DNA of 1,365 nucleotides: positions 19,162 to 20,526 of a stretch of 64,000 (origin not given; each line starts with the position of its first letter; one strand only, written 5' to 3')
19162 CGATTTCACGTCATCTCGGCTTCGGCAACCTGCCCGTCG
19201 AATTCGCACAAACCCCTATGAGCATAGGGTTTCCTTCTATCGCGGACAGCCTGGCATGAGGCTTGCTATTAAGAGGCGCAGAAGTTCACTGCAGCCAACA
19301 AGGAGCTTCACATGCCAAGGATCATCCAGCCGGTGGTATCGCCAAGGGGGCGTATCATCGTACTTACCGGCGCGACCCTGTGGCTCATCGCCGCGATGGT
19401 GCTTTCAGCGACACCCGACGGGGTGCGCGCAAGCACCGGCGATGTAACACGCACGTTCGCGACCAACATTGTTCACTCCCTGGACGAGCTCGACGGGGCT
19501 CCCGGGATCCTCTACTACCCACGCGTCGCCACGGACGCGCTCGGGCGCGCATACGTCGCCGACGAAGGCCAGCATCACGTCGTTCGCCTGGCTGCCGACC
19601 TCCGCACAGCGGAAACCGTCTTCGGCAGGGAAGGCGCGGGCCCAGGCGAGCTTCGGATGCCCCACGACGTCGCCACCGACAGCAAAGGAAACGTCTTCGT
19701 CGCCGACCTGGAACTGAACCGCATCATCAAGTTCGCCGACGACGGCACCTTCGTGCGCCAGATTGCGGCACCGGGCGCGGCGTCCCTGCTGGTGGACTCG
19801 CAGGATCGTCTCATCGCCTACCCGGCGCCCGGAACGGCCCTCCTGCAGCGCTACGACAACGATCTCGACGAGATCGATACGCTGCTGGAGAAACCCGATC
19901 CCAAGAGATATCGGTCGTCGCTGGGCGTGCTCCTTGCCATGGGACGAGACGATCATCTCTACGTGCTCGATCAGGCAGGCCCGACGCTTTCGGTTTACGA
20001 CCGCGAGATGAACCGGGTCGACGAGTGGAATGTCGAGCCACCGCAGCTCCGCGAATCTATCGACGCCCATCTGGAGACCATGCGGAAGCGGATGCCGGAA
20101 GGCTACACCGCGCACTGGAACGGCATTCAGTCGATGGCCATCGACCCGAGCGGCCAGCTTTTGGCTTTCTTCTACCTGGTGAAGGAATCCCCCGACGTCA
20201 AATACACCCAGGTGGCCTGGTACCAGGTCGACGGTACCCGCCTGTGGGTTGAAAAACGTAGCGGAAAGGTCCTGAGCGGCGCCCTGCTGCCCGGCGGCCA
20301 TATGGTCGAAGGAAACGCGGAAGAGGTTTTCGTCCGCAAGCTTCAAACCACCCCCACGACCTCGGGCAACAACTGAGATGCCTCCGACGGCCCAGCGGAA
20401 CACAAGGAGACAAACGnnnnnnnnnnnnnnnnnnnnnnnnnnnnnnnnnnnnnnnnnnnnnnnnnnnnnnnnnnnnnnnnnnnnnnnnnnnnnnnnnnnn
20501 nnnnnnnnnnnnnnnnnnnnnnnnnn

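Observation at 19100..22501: Sigma54 regulon cassette: UAS palindrome + -24/-12 promoter driving an NHL-repeat protein and an 8-Cys mini-protein, with the activator encoded convergently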

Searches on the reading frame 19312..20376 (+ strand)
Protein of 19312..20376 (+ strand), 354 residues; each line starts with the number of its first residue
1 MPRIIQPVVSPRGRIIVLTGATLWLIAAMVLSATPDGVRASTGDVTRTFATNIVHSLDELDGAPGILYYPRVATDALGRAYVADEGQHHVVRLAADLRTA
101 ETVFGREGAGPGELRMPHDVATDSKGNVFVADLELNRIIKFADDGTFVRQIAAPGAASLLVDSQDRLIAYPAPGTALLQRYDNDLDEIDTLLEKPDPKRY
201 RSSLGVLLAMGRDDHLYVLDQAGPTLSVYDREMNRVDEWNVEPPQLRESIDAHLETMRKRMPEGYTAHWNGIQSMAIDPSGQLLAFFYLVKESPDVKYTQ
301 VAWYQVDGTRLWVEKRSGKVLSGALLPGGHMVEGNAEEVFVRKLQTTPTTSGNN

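Call 5: search_protein_families(library=pfam, proteins=[window:19312-20376:+], max_evalue=0.01)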
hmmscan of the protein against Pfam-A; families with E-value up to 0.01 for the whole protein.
window:19312-20376:+ (354 aa): 4 families
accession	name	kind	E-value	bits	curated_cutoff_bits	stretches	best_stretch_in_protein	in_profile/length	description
PF01436.27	NHL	-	2.2e-10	40.5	20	1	114-141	1-28/28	NHL repeat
PF06739.17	SBBP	-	9.4e-05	22.7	20.5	0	117-131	15-29/38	Beta-propeller repeat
PF08450.18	SGL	-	0.0027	17.8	26.3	0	81-155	149-224/246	SMP-30/Gluconolactonase/LRE-like region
PF02393.21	US22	-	0.0079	16.7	35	0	72-98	84-110/124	US22 like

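Call 7: find_encoding_contigs(protein=window:19312-20376:+, flank=10000, max_places=6)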
Protein window:19312-20376:+ (354 aa): 1 contig read that carries it; 1 place shown.
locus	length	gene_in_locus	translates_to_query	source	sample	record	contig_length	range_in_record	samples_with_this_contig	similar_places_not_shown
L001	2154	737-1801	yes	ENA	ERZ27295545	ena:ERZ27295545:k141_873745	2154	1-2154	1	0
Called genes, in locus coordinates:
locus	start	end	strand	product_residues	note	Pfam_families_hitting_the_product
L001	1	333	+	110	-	?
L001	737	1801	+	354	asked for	PF01436:NHL (faint)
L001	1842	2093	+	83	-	-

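Call 16: find_homologous_proteins(query=window:19312-20376:+, max_evalue=0.001)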
Query window:19312-20376:+ (354 aa): 53 proteins with E <= 0.001 among 8000 candidates.
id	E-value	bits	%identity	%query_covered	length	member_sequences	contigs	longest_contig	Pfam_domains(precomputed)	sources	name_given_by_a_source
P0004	5.2e-235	797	100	100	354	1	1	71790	PF01436.28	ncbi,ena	-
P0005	4.8e-192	656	84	100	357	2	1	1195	PF01436.28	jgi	jgi:streptogramin lyase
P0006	3.6e-163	561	71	100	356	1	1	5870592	PF01436.28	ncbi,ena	-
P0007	4.3e-155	534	69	100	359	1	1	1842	PF01436.28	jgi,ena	-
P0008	4.9e-155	534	71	100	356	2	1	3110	PF01436.28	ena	-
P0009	2.1e-110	387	53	100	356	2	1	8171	PF17170.11,PF01436.28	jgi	-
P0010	5.0e-105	370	50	100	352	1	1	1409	PF01436.28,PF06739.18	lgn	-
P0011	6.5e-105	369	52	100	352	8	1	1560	PF01436.28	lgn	-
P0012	1.7e-103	364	50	100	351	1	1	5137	-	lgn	-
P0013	3.5e-103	363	50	100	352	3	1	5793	PF01436.28,PF06739.18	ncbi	-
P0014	6.6e-103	363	51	100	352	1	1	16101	-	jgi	-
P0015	1.4e-101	358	49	99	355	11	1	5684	PF01436.28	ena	-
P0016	1.7e-101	358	51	100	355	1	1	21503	PF01436.28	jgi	-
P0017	2.6e-100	354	50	100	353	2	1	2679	PF01436.28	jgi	-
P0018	2.1e-99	351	51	100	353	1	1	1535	-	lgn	-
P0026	2.0e-92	328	50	97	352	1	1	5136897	-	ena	-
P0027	1.6e-91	325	48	96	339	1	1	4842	PF01436.28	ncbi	ncbi:MAG TPA: 6-bladed beta-propeller [Acidobacteriota bacterium]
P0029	7.7e-91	323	49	96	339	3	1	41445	PF01436.28,PF08450.19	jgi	jgi:hypothetical protein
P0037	9.9e-83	296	44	100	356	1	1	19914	PF17170.11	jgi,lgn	-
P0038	2.8e-69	252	42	100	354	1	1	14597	PF01436.28,PF08450.19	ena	-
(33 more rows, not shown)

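Call 18: find_related_loci(query=A1, collection=genome_contigs, flank=6000)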
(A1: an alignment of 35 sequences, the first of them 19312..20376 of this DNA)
Query A1 (354 aa) in genome_contigs; peptide patterns used: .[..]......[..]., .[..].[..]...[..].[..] (x = any residue, [..] = any of these).
600 stretches matched a pattern (row limit reached: there are more); 234 encode a relative of the query (tblastn E <= 1e-3); the best 80 are kept; 80 distinct loci.
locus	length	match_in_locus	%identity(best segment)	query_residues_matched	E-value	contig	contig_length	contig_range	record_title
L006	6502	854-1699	34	65-188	2e-17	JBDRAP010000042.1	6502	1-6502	MAG: bacterium isolate MEGAHIT-group-1.1006 k141_7167534, whole genome shotgun sequence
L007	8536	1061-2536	30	52-242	4e-15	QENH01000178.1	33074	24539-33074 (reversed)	Methanophagales archaeon isolate CONS3730B06UFb1 Ga0123266_1025, whole genome shotgun sequence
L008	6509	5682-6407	35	72-239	3e-14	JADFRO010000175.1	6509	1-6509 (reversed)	MAG: Planctomycetota bacterium isolate B87T1L10 B87T1L10_NODE21157, whole genome shotgun sequence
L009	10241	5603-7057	38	47-253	2e-13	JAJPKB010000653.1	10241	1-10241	MAG: Chloroflexota bacterium isolate Centralia_MAG_593 k107_34450014, whole genome shotgun sequence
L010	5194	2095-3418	37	72-243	1e-13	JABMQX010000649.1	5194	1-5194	MAG: bacterium isolate bin.280 k141_4394046, whole genome shotgun sequence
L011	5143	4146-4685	25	53-236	2e-13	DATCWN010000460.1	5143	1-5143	MAG TPA_asm: Hanamia sp. isolate SMAG_U7412 k141_281955, whole genome shotgun sequence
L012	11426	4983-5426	31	96-232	2e-13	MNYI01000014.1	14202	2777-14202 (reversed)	MAG: Candidatus Desantisbacteria bacterium CG2_30_40_21 cg2_3.0_scaffold_3971_c, whole genome shotgun sequence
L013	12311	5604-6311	35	60-183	2e-13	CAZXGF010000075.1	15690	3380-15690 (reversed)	MAG TPA_asm: uncultured Verrucomicrobiota bacterium isolate binchicken_co89_561 genome assembly, contig: NODE_6955_lengt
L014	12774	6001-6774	27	63-246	5e-13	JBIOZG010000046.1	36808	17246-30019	MAG: Nitrososphaeraceae archaeon isolate MAG010 k127_4711853, whole genome shotgun sequence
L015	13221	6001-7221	35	53-189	7e-13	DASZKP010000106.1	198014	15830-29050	MAG TPA_asm: Solirubrobacteraceae bacterium isolate SMAG_U5841 k141_3522838, whole genome shotgun sequence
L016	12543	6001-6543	31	63-184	7e-13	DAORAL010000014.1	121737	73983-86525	MAG TPA_asm: Phycisphaerae bacterium isolate AMR_MDS_0959 NODE_43_length_121737_cov_7.469297, whole genome shotgun seque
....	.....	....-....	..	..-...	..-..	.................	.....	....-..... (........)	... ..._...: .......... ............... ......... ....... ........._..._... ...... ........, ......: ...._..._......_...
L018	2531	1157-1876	31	1-184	9e-13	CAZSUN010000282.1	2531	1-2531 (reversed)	MAG TPA_asm: uncultured Sphaerobacteraceae bacterium isolate SRP344714_co2_131 genome assembly, contig: NODE_103741_leng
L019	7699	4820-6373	28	64-286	3e-12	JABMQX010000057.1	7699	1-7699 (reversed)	MAG: bacterium isolate bin.280 k141_378799, whole genome shotgun sequence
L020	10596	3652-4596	31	56-246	2e-12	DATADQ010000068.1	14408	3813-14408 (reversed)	MAG TPA_asm: Nitrososphaeraceae archaeon isolate SMAG_U6754 k141_340442, whole genome shotgun sequence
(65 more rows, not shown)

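Call 19: find_encoding_contigs(protein=P0006, flank=8000, max_places=2)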
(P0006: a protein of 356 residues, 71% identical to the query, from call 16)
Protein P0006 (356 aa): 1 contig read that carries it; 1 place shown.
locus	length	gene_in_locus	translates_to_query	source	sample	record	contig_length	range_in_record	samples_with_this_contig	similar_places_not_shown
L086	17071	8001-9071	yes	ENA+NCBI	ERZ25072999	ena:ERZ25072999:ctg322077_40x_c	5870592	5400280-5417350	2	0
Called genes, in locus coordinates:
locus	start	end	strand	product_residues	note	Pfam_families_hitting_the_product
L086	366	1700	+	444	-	PF00149:Metallophos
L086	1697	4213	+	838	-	PF13476:AAA_23, PF13514:AAA_27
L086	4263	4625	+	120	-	-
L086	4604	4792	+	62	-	-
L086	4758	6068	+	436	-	-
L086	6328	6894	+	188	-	PF04542:Sigma70_r2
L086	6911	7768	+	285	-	-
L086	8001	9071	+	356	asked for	PF01436:NHL (faint)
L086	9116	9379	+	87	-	-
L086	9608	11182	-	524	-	PF00158:Sigma54_activat, PF14532:Sigma54_activ_2, PF07724:AAA_2 (weak), PF07728:AAA_5 (weak), PF25601:AAA_lid_14, PF02954:HTH_8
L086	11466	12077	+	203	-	-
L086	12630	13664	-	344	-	-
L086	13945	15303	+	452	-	PF00224:PK, PF02887:PK_C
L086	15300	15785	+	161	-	PF00155:Aminotran_1_2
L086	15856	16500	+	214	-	PF00155:Aminotran_1_2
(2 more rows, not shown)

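Call 20: find_encoding_contigs(protein=P0026, flank=8000, max_places=2)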
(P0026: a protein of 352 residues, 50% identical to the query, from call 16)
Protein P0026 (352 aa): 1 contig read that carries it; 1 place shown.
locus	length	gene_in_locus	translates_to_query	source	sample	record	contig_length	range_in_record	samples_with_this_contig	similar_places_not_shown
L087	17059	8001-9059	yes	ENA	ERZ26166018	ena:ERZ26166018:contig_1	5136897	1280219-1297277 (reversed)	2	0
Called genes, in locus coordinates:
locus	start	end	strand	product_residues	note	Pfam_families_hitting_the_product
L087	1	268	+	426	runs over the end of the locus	PF02812:ELFV_dehydrog_N, PF00208:ELFV_dehydrog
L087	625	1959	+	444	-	PF00149:Metallophos, PF12850:Metallophos_2 (weak)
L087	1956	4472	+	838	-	PF13476:AAA_23, PF13514:AAA_27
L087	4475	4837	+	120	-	-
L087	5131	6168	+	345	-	-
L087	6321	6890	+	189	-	PF04542:Sigma70_r2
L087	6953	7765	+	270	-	-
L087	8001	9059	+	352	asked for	-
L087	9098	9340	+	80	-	-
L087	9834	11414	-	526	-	PF00158:Sigma54_activat, PF14532:Sigma54_activ_2, PF07724:AAA_2 (weak), PF07728:AAA_5, PF25601:AAA_lid_14, PF02954:HTH_8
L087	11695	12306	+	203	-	-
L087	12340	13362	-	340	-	-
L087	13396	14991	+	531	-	PF00224:PK, PF02887:PK_C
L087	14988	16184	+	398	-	PF00155:Aminotran_1_2, PF00266:Aminotran_5 (weak), PF01041:DegT_DnrJ_EryC1, PF01053:Cys_Met_Meta_PP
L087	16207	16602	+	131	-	PF01842:ACT, PF13291:ACT_4 (faint), PF19571:ACT_8, PF22629:ACT_AHAS_ss (faint), PF01842:ACT (weak)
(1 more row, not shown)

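Call 21: find_encoding_contigs(protein=P0029, flank=8000, max_places=2)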
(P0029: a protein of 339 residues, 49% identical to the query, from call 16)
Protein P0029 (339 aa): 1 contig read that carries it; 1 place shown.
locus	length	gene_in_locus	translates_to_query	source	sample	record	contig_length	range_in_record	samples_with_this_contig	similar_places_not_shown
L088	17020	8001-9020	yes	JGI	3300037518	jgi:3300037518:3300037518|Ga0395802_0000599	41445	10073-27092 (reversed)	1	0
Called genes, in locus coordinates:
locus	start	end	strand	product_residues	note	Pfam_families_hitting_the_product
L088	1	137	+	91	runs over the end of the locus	PF17070:Thx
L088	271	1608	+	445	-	PF00149:Metallophos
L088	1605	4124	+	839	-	PF13476:AAA_23, PF13514:AAA_27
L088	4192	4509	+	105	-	-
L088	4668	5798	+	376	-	PF05066:HARE-HTH (weak)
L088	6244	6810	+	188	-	PF04542:Sigma70_r2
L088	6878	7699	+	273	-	PF14559:TPR_19 (weak)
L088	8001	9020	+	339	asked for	PF01436:NHL (faint), PF08450:SGL (faint)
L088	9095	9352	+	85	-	-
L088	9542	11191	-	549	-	-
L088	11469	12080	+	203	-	-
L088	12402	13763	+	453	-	PF00224:PK, PF02887:PK_C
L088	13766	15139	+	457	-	PF01979:Amidohydro_1, PF07969:Amidohydro_3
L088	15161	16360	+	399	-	PF00155:Aminotran_1_2, PF01041:DegT_DnrJ_EryC1 (weak), PF01053:Cys_Met_Meta_PP (weak)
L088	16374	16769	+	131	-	PF01842:ACT, PF13291:ACT_4 (faint), PF19571:ACT_8, PF22468:ACT_9 (faint), PF22629:ACT_AHAS_ss (faint), PF01842:ACT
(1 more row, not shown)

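Call 22: find_encoding_contigs(protein=P0038, flank=8000, max_places=2)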
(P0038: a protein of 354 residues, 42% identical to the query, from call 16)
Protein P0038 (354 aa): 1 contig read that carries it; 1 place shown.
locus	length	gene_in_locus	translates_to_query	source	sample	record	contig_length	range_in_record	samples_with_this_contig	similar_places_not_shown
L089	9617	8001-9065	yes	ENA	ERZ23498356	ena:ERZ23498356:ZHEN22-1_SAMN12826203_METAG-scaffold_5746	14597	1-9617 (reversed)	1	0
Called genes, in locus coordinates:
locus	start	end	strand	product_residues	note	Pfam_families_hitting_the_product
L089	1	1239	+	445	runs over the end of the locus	PF00149:Metallophos, PF12850:Metallophos_2 (faint)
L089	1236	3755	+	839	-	PF13476:AAA_23, PF13514:AAA_27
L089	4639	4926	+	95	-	-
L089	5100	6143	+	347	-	PF09339:HTH_IclR (faint), PF05066:HARE-HTH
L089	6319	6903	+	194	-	PF04542:Sigma70_r2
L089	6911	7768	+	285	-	-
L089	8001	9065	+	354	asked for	PF01436:NHL (faint), PF08450:SGL (weak)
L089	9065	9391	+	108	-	-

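Call 23: find_encoding_contigs(protein=P0037, flank=8000, max_places=2)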
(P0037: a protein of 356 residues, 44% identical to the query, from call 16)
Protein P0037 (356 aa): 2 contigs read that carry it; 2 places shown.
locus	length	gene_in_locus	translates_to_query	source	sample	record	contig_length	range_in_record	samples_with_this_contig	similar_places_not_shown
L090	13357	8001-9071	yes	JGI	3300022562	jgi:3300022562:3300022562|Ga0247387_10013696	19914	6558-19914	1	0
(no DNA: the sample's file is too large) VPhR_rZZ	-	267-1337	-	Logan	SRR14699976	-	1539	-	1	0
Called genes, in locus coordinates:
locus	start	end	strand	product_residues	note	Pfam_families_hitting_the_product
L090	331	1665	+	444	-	PF00149:Metallophos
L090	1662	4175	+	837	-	PF13476:AAA_23, PF13514:AAA_27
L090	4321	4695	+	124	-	-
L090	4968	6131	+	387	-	PF05066:HARE-HTH (faint)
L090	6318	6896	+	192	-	PF04542:Sigma70_r2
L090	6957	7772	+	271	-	-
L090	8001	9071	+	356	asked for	PF17170:DUF5128 (weak)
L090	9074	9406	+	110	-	-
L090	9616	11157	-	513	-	PF00158:Sigma54_activat, PF14532:Sigma54_activ_2, PF07724:AAA_2 (weak), PF07728:AAA_5 (weak), PF25601:AAA_lid_14, PF02954:HTH_8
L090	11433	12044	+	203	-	-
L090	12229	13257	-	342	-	PF00561:Abhydrolase_1 (faint)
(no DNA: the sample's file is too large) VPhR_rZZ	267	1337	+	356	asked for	PF17170:DUF5128 (weak)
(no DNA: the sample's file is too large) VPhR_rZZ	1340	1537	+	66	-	?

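Call 24: find_encoding_contigs(protein=P0016, flank=8000, max_places=2)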
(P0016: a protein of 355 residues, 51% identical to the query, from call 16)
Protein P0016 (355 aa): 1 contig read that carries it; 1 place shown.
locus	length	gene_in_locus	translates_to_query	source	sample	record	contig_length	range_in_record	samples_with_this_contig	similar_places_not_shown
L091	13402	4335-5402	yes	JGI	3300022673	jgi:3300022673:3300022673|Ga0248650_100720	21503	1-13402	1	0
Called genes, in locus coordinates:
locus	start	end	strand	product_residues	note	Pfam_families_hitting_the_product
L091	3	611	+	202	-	?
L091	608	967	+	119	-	-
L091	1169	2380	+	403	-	PF13443:HTH_26 (faint), PF05066:HARE-HTH (faint)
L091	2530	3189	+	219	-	PF04542:Sigma70_r2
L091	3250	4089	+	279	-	PF13428:TPR_14 (faint)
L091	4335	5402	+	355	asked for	PF01436:NHL (faint)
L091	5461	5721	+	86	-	-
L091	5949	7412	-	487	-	PF00158:Sigma54_activat, PF14532:Sigma54_activ_2, PF07724:AAA_2 (weak), PF07728:AAA_5, PF25601:AAA_lid_14, PF02954:HTH_8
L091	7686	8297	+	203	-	-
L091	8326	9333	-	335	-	PF00326:Peptidase_S9 (faint)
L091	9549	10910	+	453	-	PF00224:PK, PF02887:PK_C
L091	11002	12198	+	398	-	PF00155:Aminotran_1_2, PF00266:Aminotran_5 (weak), PF01053:Cys_Met_Meta_PP, PF01041:DegT_DnrJ_EryC1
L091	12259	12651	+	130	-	PF01842:ACT, PF13291:ACT_4 (faint), PF19571:ACT_8, PF22468:ACT_9 (faint), PF22629:ACT_AHAS_ss (faint), PF01842:ACT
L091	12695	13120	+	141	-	PF09990:DUF2231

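Call 33: search_protein_families(library=ncbifam, proteins=[window:19312-20376:+], max_evalue=0.01)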
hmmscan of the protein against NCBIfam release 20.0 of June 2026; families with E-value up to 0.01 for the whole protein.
window:19312-20376:+ (354 aa): 1 family
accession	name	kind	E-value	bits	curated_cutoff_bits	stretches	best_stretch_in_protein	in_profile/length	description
NF035926.1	scyF_NHL_VPEP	equivalog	1.7e-08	34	350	1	42-154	181-286/376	scytonemin biosynthesis PEP-CTERM protein ScyF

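Call 34: list_cluster_members(proteins=[P0004, P0006, P0013, P0027])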
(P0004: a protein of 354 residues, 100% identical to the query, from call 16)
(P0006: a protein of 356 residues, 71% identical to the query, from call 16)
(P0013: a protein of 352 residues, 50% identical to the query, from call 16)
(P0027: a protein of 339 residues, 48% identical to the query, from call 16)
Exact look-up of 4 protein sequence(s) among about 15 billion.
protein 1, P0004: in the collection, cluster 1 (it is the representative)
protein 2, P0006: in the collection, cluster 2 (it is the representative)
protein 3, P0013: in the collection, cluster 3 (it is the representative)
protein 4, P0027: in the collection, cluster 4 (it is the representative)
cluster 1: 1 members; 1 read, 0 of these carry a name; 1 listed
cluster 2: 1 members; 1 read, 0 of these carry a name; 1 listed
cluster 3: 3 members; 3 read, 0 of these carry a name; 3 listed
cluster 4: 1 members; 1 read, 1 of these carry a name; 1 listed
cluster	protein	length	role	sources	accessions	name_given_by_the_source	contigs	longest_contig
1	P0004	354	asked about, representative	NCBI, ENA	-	-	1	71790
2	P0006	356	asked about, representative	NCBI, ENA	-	-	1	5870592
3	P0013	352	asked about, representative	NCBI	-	-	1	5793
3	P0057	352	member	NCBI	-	-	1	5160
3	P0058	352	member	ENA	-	-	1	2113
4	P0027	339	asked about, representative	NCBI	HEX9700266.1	MAG TPA: 6-bladed beta-propeller [Acidobacteriota bacterium]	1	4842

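Call 40: predict_structure(alignment_id=A1)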
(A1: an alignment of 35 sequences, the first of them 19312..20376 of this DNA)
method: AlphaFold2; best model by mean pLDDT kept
length: 354 residues; sequences in the alignment: 35
mean_pLDDT: 85.5   pTM: 0.80
mean pLDDT of the five models: 85.5, 84.9, 84.7, 84.6, 83.9
residues with pLDDT >= 90: 228; 70-90: 60; 50-70: 34; < 50: 32
segments of 3 or more residues with pLDDT < 50: 1-5, 7-10, 12-15, 33-45, 349-354
pLDDT, mean of each block of 10 residues (from residue 1): 46 52 64 43 54 90 95 94 97 97 95 96 97 97 98 94 96 90 96 76 78 94 91 96 94 88 78 92 95 91 95 94 92 96 72 37
secondary structure, 60 per line:
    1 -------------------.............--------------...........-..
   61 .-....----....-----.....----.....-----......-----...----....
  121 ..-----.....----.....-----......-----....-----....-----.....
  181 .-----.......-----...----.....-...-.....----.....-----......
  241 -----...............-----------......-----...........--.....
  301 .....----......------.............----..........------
elements in order: H20-32 E47-57 E59-61 E63-66 E71-74 E80-84 E89-93 E99-104 E117-122 E128-132 E137-141 E147-152 E158-161 E167-170 E176-181 E187-193 E206-210 E216-220 E225-229 E235-240 H246-260 E272-277 E283-293 E296-305 E310-315 E322-326 E330-334 E339-348
